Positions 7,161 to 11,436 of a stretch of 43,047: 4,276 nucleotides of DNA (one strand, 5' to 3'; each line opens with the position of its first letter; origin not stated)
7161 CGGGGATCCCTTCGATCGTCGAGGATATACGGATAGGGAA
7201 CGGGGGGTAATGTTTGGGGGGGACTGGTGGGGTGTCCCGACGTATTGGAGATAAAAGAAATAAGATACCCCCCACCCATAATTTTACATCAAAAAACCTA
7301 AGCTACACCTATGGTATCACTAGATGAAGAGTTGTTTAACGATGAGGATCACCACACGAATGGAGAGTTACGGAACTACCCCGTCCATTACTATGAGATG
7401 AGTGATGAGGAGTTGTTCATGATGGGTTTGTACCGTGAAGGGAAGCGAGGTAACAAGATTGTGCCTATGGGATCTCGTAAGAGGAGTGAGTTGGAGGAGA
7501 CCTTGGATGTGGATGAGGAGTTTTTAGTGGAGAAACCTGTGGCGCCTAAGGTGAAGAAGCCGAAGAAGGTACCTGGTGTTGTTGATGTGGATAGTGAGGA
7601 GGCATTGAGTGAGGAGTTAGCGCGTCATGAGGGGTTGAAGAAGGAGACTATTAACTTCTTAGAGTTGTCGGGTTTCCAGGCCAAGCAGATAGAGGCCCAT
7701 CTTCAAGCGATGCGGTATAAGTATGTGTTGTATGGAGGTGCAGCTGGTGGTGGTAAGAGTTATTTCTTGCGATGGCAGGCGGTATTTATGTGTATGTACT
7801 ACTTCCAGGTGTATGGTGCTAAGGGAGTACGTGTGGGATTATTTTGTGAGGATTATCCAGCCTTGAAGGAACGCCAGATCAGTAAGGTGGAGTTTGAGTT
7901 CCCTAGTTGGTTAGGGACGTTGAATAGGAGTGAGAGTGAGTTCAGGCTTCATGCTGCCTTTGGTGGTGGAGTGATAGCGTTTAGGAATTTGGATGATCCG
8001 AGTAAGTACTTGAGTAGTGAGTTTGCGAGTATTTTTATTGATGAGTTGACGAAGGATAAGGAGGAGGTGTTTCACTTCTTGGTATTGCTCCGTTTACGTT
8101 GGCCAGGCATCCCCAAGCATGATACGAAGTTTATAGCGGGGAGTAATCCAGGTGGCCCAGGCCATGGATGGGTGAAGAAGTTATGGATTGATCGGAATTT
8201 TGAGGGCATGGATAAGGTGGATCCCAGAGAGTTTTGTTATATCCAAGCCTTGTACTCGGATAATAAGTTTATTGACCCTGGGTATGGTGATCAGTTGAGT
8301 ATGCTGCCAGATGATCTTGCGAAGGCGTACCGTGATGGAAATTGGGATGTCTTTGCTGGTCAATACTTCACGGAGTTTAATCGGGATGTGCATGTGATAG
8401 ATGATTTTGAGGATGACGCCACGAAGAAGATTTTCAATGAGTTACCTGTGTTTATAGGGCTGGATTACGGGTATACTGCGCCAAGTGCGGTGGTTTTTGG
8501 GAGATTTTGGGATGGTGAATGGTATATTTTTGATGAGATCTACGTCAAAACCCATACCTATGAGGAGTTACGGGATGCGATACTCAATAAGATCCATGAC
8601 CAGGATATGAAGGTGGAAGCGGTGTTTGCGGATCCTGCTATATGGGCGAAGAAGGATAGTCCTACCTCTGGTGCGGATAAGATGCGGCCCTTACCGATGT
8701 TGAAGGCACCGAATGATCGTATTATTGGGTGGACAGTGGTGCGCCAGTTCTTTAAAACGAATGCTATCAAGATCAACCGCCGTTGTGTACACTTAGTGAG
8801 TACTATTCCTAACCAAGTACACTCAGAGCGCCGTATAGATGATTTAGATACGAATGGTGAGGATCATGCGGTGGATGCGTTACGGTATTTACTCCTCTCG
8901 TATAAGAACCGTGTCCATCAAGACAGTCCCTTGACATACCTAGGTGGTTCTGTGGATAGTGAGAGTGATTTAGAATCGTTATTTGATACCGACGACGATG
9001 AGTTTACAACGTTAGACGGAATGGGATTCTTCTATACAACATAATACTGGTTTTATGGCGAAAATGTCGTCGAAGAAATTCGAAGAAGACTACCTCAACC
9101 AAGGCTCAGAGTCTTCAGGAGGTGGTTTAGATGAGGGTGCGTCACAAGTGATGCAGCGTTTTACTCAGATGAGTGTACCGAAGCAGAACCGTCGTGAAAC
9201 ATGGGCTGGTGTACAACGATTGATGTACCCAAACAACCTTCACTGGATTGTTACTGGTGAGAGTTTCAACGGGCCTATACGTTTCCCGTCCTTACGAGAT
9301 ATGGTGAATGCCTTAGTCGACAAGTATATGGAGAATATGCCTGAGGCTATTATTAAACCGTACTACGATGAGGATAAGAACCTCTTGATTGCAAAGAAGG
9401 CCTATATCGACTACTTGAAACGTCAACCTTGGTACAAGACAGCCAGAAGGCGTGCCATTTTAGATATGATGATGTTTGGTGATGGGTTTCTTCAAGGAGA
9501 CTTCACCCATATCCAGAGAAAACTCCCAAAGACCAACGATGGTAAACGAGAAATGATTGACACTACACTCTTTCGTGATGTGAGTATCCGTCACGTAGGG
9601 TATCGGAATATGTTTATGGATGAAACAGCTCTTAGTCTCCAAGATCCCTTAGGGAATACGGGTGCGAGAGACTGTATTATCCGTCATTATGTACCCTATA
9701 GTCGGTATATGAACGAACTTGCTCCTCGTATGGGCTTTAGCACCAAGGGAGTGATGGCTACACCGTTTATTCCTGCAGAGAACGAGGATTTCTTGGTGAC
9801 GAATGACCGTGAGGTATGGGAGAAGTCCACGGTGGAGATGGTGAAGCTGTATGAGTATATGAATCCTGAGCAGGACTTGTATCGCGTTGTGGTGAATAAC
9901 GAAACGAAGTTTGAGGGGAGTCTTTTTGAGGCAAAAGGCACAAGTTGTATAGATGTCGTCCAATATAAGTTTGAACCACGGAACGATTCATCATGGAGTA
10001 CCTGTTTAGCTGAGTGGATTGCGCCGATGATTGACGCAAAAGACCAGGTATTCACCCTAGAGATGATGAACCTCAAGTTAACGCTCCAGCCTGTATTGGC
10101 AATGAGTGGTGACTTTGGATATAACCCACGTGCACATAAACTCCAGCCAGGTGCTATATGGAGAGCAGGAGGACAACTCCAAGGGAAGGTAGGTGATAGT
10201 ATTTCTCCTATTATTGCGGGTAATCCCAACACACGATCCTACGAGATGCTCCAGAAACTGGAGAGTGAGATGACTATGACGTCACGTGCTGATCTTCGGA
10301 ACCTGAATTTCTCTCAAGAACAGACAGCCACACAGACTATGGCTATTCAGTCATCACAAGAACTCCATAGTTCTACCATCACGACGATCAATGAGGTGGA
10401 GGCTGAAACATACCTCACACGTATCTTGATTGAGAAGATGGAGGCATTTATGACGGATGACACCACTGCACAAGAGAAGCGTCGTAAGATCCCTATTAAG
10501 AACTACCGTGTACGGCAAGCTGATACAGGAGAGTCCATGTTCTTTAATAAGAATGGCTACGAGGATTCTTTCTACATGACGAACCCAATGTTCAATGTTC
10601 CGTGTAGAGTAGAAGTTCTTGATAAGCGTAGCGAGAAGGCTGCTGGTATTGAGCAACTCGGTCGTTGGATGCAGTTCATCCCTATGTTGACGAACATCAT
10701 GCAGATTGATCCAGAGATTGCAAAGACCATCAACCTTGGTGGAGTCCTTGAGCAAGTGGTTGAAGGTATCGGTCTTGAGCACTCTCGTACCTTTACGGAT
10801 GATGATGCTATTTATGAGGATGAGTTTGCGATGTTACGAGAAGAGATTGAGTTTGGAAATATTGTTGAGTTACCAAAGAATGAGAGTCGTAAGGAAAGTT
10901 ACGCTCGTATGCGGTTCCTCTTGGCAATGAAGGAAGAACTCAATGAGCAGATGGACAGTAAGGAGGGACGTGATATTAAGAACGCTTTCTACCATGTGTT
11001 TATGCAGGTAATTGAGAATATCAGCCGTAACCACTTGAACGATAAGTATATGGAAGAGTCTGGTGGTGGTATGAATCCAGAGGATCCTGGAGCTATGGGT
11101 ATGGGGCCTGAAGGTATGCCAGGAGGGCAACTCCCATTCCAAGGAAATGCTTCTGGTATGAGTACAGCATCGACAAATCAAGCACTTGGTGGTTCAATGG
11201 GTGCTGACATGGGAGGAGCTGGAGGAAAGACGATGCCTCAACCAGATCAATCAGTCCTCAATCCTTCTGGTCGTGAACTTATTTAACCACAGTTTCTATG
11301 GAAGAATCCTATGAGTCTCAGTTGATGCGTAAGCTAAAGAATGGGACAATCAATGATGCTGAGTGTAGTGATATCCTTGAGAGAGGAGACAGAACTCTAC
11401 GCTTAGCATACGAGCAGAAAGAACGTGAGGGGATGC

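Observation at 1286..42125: Oriented TA-rich + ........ (G-free, C/A-rich) element abutting the start codons of the leftward genes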

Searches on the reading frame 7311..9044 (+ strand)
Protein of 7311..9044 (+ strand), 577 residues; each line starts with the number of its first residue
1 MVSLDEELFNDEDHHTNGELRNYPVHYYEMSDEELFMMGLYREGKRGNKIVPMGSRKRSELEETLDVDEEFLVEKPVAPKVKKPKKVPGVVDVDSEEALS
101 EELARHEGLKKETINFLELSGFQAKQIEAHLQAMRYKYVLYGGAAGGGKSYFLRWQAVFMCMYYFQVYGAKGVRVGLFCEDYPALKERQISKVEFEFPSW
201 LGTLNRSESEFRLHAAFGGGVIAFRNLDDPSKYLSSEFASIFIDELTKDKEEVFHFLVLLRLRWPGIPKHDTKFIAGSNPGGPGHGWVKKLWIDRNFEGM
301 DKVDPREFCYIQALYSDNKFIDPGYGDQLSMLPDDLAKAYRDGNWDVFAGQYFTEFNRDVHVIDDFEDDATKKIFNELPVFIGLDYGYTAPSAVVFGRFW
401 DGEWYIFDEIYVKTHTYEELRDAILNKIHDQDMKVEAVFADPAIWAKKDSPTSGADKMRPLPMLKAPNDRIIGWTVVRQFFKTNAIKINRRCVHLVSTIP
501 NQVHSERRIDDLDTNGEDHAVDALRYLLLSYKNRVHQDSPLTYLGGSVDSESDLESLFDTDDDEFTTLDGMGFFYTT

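Call 7: search_dna_similar(query=window:7311-9044:+, collection=phages, mode=protein, max_rows=20)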
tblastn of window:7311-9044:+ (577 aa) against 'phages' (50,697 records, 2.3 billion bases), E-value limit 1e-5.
Records with a match: 539; places in all: 539; records where one place covers at least 80% of the query: 0.
Best place of each record, by identity: <60% 539.
By first word of the organism name: Pseudomonas 84; Arthrobacter 72; Enterococcus 50; Salmonella 47; Escherichia 45; Xanthomonas 27; Streptomyces 18; Stenotrophomonas 16; Bacteriophage 15; Acinetobacter 14; and 44 more.
By host as written in the record: - 55; Arthrobacter sp. ATCC 21022 54; Pseudomonas aeruginosa 29; Pseudomonas aeruginosa PAO1 28; Escherichia coli 18; Enterococcus faecalis 16; Salmonella enterica subsp. enterica serovar Enteritidis PT1 14; Xanthomonas translucens pv. translucens (DSM 18974) 10; and 169 more.
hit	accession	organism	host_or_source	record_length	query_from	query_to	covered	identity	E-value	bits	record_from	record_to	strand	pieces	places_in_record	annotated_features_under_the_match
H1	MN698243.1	Pelagibacter phage HTVC104P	Candidatus Pelagibacter sp. HTCC7211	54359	111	530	73%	31.7%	8e-33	140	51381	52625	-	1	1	terminase large subunit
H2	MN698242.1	Pelagibacter phage HTVC103P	Candidatus Pelagibacter sp. HTCC7211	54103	110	530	73%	31.4%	1e-32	140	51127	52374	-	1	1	terminase large subunit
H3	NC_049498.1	Arthrobacter phage Abba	Arthrobacter globiformis B-2979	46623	139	542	70%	32.7%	2e-43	172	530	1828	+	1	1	2: terminase large subunit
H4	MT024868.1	Arthrobacter phage Abba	Arthrobacter globiformis B-2979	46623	139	542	70%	32.7%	2e-43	172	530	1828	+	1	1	2: terminase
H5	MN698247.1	Pelagibacter phage HTVC115P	Candidatus Pelagibacter sp. HTCC7211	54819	111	530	73%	31.4%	8e-32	137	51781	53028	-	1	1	terminase large subunit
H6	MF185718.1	Arthrobacter phage Colucci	Arthrobacter sp. ATCC 21022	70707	102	539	76%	30.0%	4e-43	171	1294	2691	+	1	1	3: terminase | 2: hypothetical protein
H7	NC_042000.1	Arthrobacter phage Colucci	Arthrobacter sp. ATCC 21022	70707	102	539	76%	30.0%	4e-43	171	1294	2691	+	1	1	3: terminase large subunit | 2: Rnase E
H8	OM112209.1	Bacillus phage PK1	Bacillus sp. (in: Bacteria)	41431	123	540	72%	31.2%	7e-39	159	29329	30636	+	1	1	terminase large subunit protein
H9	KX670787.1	Arthrobacter phage Chocolat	Arthrobacter sp. ATCC 21022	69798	98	539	77%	29.0%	6e-39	159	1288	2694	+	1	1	terminase | hypothetical protein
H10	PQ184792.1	Arthrobacter phage JaNo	Arthrobacter sp. ATCC 21022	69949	98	539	77%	29.0%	6e-39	159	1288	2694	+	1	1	3: terminase | 2: hypothetical protein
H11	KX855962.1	Arthrobacter phage HumptyDumpty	Arthrobacter sp. ATCC 21022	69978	98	539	77%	29.0%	6e-39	159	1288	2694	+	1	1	terminase | hypothetical protein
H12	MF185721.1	Arthrobacter phage Kabreeze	Arthrobacter sp. ATCC 21022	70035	98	539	77%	29.0%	6e-39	159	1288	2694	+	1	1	3: terminase | 2: hypothetical protein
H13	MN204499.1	Arthrobacter phage Mordred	Arthrobacter sp. ATCC 21022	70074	98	539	77%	29.0%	6e-39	159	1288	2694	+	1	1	3: terminase | 2: hypothetical protein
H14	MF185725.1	Arthrobacter phage Tophat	Arthrobacter sp. ATCC 21022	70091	98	539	77%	29.0%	6e-39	159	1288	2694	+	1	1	3: terminase | 2: hypothetical protein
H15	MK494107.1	Arthrobacter phage Chipper1996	Arthrobacter sp. ATCC 21022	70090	98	539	77%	29.0%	6e-39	159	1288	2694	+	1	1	30: terminase | 20: hypothetical protein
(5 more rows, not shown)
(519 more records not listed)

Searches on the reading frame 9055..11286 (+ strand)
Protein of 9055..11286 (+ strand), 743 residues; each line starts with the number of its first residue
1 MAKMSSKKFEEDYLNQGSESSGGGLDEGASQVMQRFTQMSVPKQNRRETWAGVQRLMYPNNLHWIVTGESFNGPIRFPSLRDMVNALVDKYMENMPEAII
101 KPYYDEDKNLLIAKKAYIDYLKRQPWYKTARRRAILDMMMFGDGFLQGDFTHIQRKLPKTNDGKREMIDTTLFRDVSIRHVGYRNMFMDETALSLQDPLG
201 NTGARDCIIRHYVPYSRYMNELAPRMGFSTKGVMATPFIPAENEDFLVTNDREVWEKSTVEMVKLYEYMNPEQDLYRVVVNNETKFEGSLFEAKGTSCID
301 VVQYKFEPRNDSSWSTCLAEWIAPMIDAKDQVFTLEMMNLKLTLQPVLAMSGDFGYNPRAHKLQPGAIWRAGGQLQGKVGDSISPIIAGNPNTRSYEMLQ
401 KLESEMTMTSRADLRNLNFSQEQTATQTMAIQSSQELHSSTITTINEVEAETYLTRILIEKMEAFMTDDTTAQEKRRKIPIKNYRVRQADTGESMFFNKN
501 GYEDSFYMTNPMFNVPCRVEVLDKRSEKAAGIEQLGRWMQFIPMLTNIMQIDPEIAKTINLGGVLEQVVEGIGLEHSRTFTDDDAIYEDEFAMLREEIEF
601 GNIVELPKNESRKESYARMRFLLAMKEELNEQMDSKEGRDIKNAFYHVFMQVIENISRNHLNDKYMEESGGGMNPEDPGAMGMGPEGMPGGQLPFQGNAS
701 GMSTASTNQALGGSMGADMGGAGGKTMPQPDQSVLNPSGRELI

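Call 23: search_protein_families(library=phrogs, proteins=[window:9055-11286:+], max_evalue=0.001)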
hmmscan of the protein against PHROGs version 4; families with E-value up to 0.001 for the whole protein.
window:9055-11286:+ (743 aa): 1 family
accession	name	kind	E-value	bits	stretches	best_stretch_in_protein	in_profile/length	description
phrog_332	-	connector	1.1e-12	48.1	1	247-579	199-503/560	head-tail adaptor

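Call 38: search_dna_similar(query=window:9055-11286:+, collection=phages, mode=protein, max_rows=15, max_evalue=0.001)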
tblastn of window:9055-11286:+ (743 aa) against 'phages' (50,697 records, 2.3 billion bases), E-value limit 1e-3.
No match.
